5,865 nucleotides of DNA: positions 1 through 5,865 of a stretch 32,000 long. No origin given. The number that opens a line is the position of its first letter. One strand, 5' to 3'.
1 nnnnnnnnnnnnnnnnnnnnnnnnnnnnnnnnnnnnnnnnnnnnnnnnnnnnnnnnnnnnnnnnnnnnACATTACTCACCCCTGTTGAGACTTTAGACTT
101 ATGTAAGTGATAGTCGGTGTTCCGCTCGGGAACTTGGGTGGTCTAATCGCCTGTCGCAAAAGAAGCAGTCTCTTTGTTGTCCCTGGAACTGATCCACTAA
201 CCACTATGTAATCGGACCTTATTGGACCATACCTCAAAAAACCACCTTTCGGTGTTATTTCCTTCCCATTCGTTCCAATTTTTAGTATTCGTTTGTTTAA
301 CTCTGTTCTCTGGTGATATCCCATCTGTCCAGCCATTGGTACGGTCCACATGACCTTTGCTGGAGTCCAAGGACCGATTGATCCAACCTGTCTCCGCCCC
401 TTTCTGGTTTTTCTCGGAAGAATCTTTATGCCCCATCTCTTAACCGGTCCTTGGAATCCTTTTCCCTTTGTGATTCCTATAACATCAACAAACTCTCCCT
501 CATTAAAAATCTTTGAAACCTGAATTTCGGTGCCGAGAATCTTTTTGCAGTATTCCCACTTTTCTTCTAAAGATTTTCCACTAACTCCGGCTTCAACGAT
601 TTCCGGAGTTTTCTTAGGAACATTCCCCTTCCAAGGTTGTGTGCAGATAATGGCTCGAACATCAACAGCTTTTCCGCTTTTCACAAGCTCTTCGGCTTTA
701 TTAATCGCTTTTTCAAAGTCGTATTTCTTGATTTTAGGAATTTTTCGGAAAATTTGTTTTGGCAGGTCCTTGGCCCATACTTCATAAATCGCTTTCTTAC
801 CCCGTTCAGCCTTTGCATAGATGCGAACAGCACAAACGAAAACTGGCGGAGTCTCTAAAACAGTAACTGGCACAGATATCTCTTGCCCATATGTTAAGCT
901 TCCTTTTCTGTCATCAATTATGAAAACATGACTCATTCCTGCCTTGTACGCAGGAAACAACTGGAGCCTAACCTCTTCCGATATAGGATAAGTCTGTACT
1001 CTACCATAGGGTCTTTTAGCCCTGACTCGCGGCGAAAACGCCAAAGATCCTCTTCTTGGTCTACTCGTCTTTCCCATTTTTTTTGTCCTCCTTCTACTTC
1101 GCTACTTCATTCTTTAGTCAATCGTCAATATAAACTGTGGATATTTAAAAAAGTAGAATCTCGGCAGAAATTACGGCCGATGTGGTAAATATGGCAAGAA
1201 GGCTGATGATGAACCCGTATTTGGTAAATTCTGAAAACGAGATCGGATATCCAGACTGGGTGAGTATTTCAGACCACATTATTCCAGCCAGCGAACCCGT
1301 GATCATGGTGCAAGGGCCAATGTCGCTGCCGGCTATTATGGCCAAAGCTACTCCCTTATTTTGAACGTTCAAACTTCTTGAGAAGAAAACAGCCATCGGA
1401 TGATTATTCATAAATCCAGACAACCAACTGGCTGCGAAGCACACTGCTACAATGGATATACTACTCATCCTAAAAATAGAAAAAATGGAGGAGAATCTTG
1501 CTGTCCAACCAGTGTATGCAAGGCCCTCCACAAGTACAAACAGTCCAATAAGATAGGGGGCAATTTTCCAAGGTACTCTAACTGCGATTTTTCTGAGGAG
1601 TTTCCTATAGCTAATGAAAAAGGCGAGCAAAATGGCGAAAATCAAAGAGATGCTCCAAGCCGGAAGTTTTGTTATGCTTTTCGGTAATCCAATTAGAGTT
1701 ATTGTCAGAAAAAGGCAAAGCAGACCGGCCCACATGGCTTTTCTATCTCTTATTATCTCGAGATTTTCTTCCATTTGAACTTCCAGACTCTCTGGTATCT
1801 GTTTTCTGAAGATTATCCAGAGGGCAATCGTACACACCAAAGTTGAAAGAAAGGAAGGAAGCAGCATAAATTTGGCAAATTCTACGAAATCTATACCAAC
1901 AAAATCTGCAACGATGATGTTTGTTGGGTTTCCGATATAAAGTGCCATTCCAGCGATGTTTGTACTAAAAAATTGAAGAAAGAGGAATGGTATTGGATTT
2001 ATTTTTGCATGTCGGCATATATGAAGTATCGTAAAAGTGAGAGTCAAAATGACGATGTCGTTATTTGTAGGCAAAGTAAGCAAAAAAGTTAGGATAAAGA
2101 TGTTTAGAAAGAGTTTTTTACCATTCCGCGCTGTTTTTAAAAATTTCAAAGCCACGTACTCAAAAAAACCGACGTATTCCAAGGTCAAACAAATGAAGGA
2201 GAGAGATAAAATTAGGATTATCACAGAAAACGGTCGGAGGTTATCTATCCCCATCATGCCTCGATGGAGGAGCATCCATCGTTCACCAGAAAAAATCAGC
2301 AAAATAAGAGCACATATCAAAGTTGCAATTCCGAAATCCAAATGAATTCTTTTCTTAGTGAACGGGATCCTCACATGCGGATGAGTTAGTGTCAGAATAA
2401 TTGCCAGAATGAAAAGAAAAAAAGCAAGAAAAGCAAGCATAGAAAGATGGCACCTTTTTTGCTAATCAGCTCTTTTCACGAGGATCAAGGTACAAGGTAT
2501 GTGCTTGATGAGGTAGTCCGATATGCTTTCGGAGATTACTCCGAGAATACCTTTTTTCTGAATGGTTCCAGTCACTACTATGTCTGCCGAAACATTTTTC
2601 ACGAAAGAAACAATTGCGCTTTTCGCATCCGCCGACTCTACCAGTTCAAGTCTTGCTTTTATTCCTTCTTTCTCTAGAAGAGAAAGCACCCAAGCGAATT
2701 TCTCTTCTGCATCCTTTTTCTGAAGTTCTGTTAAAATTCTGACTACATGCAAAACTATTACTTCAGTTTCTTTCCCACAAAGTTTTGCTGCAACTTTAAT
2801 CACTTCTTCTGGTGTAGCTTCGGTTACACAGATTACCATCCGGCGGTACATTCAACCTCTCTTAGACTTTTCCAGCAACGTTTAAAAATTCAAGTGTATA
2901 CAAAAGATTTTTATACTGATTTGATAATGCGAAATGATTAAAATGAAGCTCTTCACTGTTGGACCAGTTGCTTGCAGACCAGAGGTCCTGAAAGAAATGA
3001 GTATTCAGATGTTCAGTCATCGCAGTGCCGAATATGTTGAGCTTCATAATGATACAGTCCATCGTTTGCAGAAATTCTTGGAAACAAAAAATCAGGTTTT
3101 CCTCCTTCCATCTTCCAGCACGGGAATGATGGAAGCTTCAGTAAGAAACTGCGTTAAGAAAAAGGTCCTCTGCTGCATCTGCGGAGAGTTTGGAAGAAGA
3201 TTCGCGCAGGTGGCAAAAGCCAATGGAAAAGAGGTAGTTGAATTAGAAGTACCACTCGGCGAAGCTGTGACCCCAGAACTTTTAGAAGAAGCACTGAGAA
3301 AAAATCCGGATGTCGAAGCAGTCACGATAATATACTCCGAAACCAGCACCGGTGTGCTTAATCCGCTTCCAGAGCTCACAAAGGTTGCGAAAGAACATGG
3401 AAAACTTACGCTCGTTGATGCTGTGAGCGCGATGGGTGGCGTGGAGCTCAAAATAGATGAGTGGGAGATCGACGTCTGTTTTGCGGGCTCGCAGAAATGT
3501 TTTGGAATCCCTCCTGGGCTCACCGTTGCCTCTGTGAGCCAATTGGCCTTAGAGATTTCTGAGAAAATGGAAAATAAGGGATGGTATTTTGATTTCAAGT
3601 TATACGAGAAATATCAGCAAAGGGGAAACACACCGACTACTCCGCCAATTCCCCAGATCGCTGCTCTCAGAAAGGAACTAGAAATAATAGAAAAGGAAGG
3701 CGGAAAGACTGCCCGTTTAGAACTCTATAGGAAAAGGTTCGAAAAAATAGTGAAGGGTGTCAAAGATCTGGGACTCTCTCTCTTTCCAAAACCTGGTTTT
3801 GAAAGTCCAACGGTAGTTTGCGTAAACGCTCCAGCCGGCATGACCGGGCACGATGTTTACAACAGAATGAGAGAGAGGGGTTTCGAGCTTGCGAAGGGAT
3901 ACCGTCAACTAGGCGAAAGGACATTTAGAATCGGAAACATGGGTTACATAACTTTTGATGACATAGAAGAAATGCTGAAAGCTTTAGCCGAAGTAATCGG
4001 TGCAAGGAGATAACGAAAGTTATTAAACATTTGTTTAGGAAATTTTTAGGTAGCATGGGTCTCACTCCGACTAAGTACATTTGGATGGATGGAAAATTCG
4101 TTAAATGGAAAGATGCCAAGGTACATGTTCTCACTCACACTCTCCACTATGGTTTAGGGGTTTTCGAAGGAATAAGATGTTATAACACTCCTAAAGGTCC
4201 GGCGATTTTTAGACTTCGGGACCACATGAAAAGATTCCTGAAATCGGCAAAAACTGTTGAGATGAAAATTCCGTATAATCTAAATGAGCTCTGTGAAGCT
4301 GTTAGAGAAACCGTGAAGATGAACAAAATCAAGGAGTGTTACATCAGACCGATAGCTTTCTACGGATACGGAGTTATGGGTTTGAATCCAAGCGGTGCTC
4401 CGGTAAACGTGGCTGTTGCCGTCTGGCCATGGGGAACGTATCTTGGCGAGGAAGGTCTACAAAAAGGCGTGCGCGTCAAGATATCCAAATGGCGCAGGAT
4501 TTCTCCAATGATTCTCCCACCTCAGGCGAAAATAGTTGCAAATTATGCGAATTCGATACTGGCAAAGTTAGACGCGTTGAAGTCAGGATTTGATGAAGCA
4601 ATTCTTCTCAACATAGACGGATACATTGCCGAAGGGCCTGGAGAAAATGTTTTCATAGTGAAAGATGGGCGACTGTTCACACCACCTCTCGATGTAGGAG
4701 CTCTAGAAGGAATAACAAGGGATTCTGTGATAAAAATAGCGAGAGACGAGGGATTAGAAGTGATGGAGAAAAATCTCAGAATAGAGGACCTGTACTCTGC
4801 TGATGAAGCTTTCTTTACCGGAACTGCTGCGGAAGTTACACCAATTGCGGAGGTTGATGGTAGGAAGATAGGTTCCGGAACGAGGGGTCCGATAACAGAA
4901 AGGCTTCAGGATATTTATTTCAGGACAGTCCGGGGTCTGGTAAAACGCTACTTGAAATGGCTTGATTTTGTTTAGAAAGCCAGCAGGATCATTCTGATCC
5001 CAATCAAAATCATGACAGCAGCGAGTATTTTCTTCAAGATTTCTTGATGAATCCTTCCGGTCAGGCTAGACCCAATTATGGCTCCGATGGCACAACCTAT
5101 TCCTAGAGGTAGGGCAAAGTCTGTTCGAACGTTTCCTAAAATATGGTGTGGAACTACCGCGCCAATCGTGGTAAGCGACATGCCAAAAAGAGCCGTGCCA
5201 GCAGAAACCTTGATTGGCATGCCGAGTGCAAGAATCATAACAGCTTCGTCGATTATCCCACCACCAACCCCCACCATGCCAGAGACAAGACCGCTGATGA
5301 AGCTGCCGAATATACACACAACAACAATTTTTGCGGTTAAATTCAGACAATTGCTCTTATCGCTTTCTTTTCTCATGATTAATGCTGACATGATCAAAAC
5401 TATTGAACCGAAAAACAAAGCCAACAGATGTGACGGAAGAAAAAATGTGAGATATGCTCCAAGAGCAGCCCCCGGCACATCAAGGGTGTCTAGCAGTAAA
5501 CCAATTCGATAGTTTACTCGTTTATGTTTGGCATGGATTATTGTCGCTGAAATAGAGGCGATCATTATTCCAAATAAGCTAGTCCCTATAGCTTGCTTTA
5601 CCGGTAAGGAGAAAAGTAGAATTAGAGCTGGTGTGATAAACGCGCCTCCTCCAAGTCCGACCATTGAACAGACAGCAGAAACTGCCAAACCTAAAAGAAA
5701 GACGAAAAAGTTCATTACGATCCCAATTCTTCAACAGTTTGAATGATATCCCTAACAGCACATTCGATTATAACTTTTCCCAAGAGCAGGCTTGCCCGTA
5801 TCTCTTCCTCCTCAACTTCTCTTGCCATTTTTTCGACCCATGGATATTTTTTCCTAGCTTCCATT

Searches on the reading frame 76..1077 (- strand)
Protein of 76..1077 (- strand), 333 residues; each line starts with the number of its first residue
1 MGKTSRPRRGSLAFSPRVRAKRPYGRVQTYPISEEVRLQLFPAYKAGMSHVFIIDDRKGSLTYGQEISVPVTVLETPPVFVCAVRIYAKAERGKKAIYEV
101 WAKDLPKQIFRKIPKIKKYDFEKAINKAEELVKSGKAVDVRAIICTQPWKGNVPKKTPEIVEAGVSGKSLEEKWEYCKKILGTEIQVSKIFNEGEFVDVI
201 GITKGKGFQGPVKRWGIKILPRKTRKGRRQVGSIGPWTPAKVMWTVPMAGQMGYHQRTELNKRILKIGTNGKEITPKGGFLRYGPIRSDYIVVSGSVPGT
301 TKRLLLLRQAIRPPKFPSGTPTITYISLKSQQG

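Call 8: search_protein_families(library=pfam, max_evalue=0.00001, proteins=[window:76-1077:-])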
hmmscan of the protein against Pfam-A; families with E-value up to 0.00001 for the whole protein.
window:76-1077:- (333 aa): 1 family
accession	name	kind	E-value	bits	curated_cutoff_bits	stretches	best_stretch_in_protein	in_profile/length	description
PF00297.29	Ribosomal_L3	-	1.8e-88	297.5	22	1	3-333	5-369/369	Ribosomal protein L3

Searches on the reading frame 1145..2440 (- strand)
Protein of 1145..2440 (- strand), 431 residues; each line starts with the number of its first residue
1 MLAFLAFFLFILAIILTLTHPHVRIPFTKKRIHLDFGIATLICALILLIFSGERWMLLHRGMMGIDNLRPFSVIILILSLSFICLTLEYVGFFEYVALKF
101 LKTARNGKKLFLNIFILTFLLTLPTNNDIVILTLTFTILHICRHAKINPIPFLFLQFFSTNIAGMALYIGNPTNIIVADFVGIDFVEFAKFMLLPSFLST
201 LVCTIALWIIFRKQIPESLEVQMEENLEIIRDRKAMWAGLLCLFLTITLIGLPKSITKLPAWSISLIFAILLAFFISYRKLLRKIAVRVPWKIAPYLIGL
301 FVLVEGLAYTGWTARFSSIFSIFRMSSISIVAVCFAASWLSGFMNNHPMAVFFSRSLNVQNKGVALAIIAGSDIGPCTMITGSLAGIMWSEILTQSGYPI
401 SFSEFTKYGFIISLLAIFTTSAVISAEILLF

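Call 8: search_protein_families(library=pfam, max_evalue=0.00001, proteins=[window:1145-2440:-])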
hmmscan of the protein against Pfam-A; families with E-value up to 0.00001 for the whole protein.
window:1145-2440:- (431 aa): 2 families
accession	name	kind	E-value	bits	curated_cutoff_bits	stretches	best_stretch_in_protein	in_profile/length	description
PF03600.22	CitMHS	-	3.9e-37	128.5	31.9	1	34-352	9-309/336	Citrate transporter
PF02040.21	ArsB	-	4e-28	99.4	22.2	1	76-420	57-415/423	Arsenical pump membrane protein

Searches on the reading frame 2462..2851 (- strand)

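Call 8: search_protein_families(library=pfam, max_evalue=0.00001, proteins=[window:2462-2851:-])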
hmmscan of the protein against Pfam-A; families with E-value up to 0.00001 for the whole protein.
window:2462-2851:- (129 aa): 1 family
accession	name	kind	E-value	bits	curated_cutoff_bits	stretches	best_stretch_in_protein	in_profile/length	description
PF00582.32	Usp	-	4.1e-14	53.7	24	1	1-126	1-141/141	Universal stress protein family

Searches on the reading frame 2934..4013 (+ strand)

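Call 8: search_protein_families(library=pfam, max_evalue=0.00001, proteins=[window:2934-4013:+])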
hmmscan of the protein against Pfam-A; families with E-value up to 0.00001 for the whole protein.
window:2934-4013:+ (359 aa): 1 family
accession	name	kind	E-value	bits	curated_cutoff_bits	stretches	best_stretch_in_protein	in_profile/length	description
PF00266.25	Aminotran_5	-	2.3e-25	89.8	21.5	1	88-324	101-340/371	Aminotransferase class-V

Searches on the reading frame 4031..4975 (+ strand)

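Call 8: search_protein_families(library=pfam, max_evalue=0.00001, proteins=[window:4031-4975:+])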
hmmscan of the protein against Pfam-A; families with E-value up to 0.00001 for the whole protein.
window:4031-4975:+ (314 aa): 1 family
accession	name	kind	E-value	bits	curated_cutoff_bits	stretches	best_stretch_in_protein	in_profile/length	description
PF01063.24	Aminotran_4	-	2e-55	188.5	28.5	1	43-275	1-223/223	Amino-transferase class IV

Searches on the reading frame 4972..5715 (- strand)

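Call 8: search_protein_families(library=pfam, max_evalue=0.00001, proteins=[window:4972-5715:-])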
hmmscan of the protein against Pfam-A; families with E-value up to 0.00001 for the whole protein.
window:4972-5715:- (247 aa): 1 family
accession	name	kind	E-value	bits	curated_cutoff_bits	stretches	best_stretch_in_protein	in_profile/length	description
PF01925.25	TauE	-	7.3e-46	157.2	32.6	1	5-242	1-237/237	Sulfite exporter TauE/SafE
